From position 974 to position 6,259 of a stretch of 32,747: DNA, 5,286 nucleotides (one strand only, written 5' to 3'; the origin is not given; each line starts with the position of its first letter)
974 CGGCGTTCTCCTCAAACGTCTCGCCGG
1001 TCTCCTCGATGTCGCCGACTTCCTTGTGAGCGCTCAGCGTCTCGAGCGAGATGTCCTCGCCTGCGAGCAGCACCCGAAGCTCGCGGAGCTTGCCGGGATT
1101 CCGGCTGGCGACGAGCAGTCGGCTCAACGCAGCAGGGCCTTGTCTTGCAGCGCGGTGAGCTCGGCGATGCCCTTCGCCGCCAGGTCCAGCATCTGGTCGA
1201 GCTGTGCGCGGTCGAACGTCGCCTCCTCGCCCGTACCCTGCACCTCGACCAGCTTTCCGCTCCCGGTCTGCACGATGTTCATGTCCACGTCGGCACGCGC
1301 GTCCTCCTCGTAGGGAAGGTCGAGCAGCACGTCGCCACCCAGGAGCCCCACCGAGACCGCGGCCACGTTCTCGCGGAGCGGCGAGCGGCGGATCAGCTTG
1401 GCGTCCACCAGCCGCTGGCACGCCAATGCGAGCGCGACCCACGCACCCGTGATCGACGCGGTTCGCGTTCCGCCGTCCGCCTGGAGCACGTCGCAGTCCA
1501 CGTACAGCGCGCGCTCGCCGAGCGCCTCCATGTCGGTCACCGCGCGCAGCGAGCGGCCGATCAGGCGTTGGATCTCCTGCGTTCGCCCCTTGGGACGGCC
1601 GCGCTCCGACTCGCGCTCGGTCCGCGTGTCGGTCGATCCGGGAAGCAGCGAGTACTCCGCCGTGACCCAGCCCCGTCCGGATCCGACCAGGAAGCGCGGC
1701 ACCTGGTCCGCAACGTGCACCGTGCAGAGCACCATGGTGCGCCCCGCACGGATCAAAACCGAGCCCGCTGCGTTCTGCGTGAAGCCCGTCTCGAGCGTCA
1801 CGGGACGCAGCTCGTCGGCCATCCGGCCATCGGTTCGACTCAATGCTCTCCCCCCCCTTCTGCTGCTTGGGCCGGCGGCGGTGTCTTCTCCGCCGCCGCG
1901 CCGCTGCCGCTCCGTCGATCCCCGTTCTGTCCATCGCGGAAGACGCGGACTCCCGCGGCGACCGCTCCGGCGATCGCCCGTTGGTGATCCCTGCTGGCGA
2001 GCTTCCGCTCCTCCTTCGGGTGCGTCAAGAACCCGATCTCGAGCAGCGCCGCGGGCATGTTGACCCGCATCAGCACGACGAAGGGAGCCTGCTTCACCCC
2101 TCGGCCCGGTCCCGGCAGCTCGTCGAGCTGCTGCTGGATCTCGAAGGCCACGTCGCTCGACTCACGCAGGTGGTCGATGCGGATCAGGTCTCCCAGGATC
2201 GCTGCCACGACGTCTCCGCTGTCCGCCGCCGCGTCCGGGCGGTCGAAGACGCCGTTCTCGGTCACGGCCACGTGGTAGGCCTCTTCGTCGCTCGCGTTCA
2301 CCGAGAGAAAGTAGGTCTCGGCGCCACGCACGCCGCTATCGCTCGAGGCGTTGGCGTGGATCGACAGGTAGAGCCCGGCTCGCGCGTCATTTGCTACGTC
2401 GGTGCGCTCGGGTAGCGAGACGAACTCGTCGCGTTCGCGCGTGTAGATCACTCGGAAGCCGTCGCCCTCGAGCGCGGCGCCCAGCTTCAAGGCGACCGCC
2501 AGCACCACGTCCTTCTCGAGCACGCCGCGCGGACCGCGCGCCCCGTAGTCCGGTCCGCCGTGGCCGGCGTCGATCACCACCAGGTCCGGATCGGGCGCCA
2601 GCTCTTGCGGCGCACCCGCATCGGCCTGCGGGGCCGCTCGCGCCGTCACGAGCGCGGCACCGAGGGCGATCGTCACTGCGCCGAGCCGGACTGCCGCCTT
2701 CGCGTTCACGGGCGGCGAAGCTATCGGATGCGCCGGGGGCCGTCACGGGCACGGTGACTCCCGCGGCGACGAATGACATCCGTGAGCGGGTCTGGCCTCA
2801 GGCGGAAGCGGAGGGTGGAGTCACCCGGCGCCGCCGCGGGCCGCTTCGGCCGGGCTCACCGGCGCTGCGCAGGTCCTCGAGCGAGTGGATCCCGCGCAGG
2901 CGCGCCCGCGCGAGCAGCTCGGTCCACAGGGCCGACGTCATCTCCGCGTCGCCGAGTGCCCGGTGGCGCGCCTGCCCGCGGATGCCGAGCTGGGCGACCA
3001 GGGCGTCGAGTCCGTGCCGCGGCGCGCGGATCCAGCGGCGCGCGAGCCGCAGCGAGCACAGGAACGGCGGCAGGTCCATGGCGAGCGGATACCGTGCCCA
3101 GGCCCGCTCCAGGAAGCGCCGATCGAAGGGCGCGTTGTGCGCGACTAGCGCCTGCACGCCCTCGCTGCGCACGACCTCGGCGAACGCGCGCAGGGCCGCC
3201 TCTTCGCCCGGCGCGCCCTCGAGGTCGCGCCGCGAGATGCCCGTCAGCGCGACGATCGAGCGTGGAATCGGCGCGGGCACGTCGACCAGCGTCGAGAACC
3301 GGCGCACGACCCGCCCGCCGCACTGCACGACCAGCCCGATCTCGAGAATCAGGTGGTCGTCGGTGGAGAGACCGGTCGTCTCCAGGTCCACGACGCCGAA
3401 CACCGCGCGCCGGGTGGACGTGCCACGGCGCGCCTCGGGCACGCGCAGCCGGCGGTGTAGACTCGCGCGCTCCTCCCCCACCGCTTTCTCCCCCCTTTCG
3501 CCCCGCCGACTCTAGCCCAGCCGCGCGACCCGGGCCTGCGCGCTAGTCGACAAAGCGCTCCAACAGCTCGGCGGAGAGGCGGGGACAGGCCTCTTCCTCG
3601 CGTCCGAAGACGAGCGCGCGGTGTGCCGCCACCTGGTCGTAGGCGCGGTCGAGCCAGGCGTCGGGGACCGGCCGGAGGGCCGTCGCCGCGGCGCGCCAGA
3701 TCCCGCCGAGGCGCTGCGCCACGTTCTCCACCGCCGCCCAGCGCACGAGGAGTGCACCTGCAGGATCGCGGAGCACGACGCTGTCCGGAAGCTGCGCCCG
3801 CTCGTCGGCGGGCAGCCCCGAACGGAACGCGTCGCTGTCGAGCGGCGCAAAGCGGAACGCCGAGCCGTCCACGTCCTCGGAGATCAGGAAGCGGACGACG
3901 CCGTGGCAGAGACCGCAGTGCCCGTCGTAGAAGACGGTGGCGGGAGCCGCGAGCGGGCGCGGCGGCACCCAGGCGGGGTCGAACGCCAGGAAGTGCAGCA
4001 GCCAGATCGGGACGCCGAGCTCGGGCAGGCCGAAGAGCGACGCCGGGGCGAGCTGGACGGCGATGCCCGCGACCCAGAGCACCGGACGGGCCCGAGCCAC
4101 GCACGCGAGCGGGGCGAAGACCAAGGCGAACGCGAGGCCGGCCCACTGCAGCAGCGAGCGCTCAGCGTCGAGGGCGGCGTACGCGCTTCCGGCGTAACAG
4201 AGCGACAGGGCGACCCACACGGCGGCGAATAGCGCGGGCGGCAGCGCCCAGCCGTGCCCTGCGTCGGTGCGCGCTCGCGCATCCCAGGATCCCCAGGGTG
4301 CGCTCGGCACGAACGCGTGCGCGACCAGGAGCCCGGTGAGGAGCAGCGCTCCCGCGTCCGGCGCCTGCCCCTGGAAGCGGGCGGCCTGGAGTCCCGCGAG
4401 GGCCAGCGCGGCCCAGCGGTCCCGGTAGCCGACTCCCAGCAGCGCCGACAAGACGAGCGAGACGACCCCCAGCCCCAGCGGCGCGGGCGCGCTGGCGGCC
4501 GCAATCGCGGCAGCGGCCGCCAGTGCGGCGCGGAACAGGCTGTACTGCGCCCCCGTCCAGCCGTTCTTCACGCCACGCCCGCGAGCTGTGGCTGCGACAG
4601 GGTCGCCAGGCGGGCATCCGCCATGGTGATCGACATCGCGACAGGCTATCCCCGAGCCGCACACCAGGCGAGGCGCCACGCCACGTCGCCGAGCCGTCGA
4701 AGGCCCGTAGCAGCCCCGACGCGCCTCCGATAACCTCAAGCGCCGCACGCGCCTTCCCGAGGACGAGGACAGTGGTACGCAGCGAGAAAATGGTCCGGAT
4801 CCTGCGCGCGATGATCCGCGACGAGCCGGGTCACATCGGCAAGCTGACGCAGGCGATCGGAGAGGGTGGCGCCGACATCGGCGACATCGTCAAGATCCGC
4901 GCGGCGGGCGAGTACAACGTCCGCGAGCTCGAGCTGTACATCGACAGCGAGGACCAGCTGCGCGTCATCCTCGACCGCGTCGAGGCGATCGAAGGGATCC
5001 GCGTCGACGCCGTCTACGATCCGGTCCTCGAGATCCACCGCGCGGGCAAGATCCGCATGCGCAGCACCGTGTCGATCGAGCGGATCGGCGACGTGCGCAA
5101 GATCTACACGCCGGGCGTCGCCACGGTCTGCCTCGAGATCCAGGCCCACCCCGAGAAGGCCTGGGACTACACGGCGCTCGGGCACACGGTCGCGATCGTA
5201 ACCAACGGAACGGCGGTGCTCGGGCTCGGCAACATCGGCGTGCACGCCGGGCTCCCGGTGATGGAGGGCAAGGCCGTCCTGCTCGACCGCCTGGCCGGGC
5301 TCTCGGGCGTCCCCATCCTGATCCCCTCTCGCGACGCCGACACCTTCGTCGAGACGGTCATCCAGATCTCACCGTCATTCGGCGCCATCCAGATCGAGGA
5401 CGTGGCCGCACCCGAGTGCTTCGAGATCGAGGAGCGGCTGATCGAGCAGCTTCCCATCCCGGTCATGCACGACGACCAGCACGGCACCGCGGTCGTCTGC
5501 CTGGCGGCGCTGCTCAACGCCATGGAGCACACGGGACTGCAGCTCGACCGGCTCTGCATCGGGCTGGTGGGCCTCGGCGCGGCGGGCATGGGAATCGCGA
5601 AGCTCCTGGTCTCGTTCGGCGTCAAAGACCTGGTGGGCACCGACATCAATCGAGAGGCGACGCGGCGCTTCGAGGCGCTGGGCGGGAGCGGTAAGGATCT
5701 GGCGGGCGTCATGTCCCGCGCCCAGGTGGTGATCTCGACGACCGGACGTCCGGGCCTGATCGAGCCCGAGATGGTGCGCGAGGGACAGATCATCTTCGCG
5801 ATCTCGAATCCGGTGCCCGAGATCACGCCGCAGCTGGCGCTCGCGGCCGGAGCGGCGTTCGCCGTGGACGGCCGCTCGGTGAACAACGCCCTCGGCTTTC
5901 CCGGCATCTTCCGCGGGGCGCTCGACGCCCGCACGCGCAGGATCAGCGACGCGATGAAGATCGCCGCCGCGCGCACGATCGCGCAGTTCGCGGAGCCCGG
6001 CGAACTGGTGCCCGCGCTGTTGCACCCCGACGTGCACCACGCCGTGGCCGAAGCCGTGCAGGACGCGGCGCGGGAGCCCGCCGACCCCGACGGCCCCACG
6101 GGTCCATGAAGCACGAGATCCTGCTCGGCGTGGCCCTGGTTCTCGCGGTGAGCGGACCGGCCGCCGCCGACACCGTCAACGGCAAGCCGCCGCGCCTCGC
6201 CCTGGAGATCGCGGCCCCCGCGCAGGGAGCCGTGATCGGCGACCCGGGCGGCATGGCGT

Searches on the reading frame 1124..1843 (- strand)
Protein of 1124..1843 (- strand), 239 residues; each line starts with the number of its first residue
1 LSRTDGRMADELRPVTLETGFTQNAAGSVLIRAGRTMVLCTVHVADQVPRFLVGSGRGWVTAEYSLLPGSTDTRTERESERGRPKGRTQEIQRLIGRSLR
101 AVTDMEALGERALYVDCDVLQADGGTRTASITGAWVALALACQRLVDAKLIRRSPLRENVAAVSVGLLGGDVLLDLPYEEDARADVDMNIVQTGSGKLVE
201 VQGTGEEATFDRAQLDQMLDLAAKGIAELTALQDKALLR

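Call 36: search_protein_families(library=pfam, proteins=[window:1124-1843:-], max_evalue=0.0001)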
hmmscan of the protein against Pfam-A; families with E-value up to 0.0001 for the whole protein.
window:1124-1843:- (239 aa): 2 families
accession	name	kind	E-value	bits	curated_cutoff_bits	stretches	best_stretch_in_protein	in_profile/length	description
PF01138.27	RNase_PH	-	3.7e-29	102.2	25.5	1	11-141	1-127/130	3' exoribonuclease family, domain 1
PF03725.20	RNase_PH_C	-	1.6e-14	54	20.8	1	160-225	3-67/67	3' exoribonuclease family, domain 2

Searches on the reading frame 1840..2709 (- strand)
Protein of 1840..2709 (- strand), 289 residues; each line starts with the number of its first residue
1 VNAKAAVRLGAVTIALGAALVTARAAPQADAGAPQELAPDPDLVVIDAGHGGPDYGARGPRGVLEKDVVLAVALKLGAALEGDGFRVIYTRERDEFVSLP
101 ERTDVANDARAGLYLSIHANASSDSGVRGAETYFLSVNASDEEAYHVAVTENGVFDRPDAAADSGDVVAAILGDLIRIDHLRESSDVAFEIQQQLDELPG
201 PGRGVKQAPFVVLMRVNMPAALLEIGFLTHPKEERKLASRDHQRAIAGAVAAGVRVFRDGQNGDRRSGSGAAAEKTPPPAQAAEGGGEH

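Call 36: search_protein_families(library=pfam, proteins=[window:1840-2709:-], max_evalue=0.0001)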
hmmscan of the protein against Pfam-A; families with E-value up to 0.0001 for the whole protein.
window:1840-2709:- (289 aa): 1 family
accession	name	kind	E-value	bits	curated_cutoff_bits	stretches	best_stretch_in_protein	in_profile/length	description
PF01520.23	Amidase_3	-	1e-49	169.3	27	1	44-254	1-172/174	N-acetylmuramoyl-L-alanine amidase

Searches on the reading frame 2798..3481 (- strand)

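Call 36: search_protein_families(library=pfam, proteins=[window:2798-3481:-], max_evalue=0.0001)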
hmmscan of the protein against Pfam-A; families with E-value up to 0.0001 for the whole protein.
window:2798-3481:- (227 aa): 1 family
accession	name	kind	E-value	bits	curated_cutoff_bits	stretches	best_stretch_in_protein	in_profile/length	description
PF00929.31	RNase_T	-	3e-27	96.6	24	1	30-184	2-162/164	Exonuclease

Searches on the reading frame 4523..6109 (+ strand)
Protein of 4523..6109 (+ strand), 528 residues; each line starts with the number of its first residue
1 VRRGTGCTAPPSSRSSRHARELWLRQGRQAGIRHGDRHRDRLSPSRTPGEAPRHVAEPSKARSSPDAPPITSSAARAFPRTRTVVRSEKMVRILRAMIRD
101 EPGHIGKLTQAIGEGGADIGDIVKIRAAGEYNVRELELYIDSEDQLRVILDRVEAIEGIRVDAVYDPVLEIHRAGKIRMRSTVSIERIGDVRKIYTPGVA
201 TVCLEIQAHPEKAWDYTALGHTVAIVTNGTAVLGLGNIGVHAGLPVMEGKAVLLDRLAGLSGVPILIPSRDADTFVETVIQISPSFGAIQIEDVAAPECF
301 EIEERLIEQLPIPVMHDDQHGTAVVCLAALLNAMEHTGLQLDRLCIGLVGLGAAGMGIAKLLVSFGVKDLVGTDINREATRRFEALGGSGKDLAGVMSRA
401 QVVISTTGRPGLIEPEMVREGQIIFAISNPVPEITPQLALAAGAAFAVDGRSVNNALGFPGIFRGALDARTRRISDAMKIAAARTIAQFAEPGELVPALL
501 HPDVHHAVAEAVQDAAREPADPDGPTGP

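Call 36: search_protein_families(library=pfam, proteins=[window:4523-6109:+], max_evalue=0.0001)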
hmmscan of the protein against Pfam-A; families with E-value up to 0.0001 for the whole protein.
window:4523-6109:+ (528 aa): 3 families
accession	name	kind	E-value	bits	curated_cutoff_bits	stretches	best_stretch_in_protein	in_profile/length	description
PF00390.24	malic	-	1.6e-22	80.7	23.1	1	193-306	22-181/182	Malic enzyme, N-terminal domain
PF03949.21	Malic_M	-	5.9e-16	59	23.5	2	451-508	186-243/258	Malic enzyme, NAD binding domain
PF02826.25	2-Hacid_dh_C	-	9.7e-05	22.2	25.1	0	335-406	28-98/178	D-isomer specific 2-hydroxyacid dehydrogenase, NAD binding domain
